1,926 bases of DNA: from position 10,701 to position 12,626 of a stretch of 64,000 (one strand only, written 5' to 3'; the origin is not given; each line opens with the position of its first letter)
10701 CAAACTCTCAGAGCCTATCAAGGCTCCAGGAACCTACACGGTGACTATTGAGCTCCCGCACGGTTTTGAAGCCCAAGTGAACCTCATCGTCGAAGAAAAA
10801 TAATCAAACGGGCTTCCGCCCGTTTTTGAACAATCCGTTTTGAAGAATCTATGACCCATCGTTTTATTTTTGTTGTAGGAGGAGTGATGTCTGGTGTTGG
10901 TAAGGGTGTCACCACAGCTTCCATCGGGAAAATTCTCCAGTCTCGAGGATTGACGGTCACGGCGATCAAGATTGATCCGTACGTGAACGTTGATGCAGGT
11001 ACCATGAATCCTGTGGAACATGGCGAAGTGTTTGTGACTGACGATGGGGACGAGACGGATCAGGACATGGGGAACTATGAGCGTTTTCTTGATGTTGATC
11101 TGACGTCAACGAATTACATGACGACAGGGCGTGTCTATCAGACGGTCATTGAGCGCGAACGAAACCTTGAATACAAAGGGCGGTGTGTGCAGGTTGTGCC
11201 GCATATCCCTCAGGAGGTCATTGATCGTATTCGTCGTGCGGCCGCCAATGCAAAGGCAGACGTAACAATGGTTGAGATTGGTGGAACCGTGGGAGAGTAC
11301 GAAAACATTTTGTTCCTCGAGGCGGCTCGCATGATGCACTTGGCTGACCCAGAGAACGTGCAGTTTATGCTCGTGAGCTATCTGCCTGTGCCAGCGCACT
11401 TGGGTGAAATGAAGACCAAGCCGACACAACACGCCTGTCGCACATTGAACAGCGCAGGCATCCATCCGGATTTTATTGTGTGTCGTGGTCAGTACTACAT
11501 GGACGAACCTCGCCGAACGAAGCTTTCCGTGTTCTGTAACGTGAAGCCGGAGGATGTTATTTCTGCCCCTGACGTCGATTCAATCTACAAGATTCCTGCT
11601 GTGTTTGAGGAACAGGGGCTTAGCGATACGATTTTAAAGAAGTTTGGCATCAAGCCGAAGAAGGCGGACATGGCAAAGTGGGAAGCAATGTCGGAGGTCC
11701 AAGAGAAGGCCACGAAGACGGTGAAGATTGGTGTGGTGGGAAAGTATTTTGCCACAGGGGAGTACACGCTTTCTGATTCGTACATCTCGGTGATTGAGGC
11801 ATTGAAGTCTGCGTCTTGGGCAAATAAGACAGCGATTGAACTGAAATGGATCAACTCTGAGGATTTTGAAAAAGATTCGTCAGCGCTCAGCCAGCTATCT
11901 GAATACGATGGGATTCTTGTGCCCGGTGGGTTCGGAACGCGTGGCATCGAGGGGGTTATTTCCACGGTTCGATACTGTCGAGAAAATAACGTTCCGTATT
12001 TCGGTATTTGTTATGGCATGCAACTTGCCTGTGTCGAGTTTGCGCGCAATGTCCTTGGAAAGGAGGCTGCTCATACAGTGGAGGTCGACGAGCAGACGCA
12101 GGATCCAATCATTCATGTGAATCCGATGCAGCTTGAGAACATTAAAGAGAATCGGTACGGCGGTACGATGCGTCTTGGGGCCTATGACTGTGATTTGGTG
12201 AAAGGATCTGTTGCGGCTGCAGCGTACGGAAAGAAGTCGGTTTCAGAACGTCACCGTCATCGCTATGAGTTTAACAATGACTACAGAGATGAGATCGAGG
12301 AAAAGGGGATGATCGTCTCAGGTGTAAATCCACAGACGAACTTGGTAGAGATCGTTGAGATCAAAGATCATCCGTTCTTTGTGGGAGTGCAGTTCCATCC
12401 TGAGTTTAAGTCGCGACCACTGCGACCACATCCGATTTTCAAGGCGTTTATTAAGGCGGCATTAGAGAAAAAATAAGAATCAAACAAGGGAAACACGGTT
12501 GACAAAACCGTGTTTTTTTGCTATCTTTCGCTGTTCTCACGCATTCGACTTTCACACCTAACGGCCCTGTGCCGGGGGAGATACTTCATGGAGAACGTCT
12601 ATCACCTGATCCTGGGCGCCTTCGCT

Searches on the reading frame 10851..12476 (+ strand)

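Call 87: search_protein_families(library=pfam, proteins=[window:10851-12476:+], max_evalue=0.00001)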
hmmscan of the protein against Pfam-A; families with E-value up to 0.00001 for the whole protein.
window:10851-12476:+ (541 aa): 4 families
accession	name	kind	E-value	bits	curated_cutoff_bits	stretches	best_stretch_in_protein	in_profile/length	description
PF06418.20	CTP_synth_N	-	4.7e-108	361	26.1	1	4-266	1-264/265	CTP synthase N-terminus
PF00117.34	GATase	-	2.7e-41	141.8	22.8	1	307-535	2-189/190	Glutamine amidotransferase class-I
PF07722.19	Peptidase_C26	-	1.7e-09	38.2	20.5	1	373-518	98-219/219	Peptidase C26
PF01656.29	CbiA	-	1.4e-06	28.8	25.4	1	9-137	3-54/125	CobQ/CobB/MinD/ParA nucleotide binding domain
